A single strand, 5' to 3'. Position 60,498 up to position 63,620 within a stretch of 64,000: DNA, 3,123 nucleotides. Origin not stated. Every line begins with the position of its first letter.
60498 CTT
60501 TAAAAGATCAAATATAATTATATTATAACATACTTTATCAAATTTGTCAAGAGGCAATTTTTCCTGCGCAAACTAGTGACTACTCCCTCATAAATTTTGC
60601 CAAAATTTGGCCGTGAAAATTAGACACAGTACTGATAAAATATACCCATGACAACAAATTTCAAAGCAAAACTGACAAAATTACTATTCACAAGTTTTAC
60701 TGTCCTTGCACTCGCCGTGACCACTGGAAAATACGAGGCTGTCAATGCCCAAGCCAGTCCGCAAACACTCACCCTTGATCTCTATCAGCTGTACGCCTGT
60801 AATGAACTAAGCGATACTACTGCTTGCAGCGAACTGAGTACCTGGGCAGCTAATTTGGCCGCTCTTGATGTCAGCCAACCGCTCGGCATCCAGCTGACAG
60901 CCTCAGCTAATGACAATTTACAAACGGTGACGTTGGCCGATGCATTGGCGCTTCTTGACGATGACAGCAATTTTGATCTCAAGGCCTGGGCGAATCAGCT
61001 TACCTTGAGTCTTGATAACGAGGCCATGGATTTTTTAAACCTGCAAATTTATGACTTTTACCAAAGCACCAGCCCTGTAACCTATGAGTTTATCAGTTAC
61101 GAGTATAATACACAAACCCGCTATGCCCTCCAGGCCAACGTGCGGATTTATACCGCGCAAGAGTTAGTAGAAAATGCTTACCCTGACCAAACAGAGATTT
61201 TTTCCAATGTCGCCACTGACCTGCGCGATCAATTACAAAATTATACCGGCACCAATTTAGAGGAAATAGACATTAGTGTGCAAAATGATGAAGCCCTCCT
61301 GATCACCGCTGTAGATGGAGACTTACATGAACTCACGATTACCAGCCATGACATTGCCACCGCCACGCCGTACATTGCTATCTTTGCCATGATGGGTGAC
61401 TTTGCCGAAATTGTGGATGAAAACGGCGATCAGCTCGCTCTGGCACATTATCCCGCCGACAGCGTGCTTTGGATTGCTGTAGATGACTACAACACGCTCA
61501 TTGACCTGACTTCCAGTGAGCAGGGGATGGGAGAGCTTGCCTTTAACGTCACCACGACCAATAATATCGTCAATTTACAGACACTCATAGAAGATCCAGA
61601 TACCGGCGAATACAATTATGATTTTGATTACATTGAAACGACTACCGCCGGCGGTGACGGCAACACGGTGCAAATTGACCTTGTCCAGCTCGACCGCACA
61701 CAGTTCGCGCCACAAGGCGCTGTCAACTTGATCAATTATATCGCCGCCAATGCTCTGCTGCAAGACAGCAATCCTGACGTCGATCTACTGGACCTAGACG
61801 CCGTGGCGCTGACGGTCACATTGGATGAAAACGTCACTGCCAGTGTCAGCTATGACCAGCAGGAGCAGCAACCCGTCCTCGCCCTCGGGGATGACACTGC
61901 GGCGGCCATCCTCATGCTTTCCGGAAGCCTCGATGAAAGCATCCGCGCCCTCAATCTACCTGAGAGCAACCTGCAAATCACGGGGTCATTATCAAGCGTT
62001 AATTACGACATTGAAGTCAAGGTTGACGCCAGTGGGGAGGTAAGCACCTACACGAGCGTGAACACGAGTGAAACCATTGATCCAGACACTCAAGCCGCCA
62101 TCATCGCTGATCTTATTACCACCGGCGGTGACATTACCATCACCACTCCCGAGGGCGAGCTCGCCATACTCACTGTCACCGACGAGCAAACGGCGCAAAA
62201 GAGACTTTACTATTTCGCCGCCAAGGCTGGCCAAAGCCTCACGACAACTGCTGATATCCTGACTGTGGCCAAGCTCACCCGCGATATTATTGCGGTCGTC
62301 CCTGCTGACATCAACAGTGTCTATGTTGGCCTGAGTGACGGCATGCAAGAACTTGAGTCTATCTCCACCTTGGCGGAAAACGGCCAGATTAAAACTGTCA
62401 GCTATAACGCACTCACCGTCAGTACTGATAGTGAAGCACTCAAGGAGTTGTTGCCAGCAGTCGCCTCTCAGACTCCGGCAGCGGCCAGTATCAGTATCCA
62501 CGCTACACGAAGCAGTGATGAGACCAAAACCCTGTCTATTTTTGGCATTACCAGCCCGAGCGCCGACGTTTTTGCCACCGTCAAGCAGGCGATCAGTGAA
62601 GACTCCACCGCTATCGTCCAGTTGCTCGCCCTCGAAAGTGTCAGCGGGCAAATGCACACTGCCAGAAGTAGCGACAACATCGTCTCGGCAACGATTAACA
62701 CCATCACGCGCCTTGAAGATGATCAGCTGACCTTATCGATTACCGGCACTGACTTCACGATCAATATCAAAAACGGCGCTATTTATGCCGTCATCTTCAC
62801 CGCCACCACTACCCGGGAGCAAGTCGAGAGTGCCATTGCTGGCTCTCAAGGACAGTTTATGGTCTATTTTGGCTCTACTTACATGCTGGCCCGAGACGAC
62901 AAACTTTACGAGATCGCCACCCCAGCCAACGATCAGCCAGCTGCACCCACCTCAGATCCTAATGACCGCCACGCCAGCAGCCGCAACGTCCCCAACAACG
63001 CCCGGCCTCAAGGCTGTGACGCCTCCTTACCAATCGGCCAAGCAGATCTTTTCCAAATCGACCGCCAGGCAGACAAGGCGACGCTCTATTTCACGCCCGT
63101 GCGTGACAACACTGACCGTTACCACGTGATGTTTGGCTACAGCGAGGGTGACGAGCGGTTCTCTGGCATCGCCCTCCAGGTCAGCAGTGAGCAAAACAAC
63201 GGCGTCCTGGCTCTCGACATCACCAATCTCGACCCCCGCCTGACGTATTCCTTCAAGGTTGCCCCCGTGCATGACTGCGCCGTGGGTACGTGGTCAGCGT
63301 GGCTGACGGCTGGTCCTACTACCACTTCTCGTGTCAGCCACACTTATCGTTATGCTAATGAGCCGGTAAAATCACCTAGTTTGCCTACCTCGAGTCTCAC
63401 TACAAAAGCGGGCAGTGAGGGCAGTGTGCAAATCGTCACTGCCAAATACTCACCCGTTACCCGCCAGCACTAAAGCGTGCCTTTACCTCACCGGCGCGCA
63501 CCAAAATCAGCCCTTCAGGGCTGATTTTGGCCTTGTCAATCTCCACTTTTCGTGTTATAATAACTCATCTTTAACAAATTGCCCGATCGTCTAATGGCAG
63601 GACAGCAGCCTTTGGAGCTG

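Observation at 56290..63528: Tandem paralogous giant secreted proteins sharing a C-terminal FN3-like module, with duplicated upstream promoter and identical-type terminators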

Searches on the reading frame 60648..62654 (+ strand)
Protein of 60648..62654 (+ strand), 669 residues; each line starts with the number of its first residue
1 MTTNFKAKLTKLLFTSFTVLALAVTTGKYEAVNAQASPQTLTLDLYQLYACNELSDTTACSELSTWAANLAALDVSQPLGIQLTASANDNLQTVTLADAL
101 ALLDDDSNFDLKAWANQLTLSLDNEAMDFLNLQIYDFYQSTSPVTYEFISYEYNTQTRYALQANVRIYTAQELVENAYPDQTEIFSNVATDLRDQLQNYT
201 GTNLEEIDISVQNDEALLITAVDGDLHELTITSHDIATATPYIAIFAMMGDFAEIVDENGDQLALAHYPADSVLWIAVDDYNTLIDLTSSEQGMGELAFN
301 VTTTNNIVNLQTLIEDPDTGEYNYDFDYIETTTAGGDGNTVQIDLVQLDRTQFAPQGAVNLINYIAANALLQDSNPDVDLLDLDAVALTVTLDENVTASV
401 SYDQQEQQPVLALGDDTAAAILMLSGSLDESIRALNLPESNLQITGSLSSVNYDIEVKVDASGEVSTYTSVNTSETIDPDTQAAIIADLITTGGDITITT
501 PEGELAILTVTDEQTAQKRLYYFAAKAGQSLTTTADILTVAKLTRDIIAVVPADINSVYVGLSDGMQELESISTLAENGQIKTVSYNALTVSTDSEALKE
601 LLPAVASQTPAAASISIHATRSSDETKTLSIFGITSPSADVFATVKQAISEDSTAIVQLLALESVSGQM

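Call 59: find_homologous_proteins(query=window:60648-62654:+, max_evalue=0.001)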
Query window:60648-62654:+ (669 aa): 3 proteins with E <= 0.001 among 8000 candidates.
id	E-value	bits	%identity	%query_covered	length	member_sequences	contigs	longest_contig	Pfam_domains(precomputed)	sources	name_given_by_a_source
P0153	0.0e+0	1396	100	100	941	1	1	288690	-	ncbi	-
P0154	0.0e+0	1037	76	100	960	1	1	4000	-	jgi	-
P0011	2.0e-263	894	67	100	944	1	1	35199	-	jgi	-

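Call 61: list_cluster_members(proteins=[P0153, P0009, P0154])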
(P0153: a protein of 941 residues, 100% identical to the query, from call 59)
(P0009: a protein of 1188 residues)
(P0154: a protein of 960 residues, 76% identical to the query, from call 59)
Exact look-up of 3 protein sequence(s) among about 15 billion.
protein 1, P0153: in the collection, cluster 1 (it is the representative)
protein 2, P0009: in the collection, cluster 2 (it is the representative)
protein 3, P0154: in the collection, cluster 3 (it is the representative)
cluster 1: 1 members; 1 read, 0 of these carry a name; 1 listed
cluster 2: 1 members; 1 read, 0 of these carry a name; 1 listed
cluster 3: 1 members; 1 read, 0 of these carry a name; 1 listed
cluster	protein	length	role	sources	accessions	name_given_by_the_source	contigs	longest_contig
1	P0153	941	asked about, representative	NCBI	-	-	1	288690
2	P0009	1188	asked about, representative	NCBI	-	-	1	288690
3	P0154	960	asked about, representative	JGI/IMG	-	-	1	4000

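Call 62: find_encoding_contigs(protein=P0154, flank=5000, max_places=3)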
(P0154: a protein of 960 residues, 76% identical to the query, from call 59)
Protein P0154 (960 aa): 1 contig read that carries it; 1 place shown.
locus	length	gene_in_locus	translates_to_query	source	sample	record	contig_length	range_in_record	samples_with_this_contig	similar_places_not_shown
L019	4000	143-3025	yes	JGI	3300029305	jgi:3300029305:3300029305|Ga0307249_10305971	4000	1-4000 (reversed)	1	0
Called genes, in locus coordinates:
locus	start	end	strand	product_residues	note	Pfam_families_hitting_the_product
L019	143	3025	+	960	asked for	-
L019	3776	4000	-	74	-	?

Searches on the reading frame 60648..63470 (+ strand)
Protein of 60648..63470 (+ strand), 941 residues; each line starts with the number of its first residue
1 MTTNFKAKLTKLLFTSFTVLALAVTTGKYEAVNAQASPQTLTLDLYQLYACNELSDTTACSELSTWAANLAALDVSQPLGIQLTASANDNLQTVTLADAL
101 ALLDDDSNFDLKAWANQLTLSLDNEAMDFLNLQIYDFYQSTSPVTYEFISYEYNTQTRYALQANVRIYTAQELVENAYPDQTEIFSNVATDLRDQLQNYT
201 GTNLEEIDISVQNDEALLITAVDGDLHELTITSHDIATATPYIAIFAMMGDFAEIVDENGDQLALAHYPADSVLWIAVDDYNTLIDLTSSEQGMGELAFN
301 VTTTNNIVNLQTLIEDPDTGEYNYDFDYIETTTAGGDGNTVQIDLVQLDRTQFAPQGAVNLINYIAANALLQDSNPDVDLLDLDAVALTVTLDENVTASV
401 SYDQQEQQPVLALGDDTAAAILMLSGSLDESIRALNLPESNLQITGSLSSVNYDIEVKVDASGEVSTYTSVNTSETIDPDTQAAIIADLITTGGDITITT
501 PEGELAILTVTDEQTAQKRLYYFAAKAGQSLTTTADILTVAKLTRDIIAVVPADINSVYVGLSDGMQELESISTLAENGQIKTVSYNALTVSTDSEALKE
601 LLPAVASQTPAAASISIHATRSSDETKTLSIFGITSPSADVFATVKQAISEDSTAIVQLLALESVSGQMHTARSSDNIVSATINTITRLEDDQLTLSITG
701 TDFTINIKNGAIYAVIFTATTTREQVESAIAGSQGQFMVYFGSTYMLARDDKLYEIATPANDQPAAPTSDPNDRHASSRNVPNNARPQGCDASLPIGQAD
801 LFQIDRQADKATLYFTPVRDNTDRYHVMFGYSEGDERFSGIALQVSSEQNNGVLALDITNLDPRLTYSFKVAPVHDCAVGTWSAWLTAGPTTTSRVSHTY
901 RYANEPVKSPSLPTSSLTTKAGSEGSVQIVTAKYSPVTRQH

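Call 15: search_protein_families(library=pfam, proteins=[window:60648-63470:+], max_evalue=1)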
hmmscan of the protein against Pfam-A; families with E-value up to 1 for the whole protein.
window:60648-63470:+ (941 aa): 3 families
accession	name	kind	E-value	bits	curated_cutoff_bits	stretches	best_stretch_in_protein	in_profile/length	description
PF00041.27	fn3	-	0.0065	17.1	25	1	805-887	10-82/84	Fibronectin type III domain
PF25654.1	MCP1_SIFV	-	0.028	14.5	27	1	169-198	36-65/204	Major capsid protein 1, Sulfolobus islandicus filamentous virus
PF17993.7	HA70_C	-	0.038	14.4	25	1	126-172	23-71/135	Haemagglutinin 70 C-terminal domain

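Call 16: search_protein_families(library=ncbifam, proteins=[window:60648-63470:+], max_evalue=1)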
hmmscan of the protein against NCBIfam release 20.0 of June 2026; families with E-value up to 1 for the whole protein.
window:60648-63470:+ (941 aa): 1 family
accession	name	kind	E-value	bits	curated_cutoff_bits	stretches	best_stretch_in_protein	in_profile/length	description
NF003079.0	PRK04005.1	equivalog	0.07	12.8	85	1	169-219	15-65/121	50S ribosomal protein L18e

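Call 18: find_encoding_contigs(protein=window:60648-63470:+, flank=10000, max_places=6)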
Protein window:60648-63470:+ (941 aa): no gene with exactly this product is on record in the collection.

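Call 89: predict_structure(alignment_id=A6)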
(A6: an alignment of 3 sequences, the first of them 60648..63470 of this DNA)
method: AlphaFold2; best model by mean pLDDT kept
length: 941 residues; sequences in the alignment: 3
mean_pLDDT: 33.6   pTM: 0.23
mean pLDDT of the five models: 33.6, 32.2, 31.4, 30.9, 29.1
residues with pLDDT >= 90: 0; 70-90: 0; 50-70: 67; < 50: 874
segments of 3 or more residues with pLDDT < 50: 1-36, 87-98, 111-124, 126-252, 256-260, 269-723, 725-941
pLDDT, mean of each block of 10 residues (from residue 1): 35 31 28 43 64 64 66 54 50 45 50 40 47 29 24 25 27 30 26 28 27 26 36 44 45 48 51 44 39 35 34 31 30 29 27 32 35 29 27 30 32 31 33 35 30 35 36 37 39 36 32 35 33 31 32 25 26 27 24 30 29 26 26 26 28 24 23 25 30 32 30 31 44 38 40 36 26 28 29 29 32 32 29 31 30 32 36 29 29 31 27 26 27 24 28
secondary structure, 60 per line:
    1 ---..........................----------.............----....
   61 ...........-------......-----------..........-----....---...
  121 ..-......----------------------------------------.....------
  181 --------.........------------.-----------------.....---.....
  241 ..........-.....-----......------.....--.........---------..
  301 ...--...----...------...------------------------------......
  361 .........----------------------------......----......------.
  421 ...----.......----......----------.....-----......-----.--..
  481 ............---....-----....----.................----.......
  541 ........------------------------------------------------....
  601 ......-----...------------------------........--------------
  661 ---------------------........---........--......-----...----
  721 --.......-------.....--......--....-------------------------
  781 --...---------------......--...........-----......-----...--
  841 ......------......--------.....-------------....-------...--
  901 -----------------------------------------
elements in order (helices of 4 or more, strands of 3 or more residues): H4-29 E40-44 H45-52 H57-71 E79-84 H96-105 H111-114 E118-122 H124-129 H170-174 H189-197 E228-232 H236-250 E252-256 E262-267 E274-278 H281-289 E299-303 E306-308 E313-315 E322-324 H355-369 E398-403 E408-413 E420-423 H428-434 E442-444 E455-459 E465-470 H479-492 E496-499 E505-508 H513-529 H534-548 H597-606 H639-646 E682-689 E693-700 E703-708 E714-716 H723-729 E737-741 E744-749 E752-755 E801-806 E809-819 E825-830 E841-846 E853-858 E867-871 E885-888 E896-898
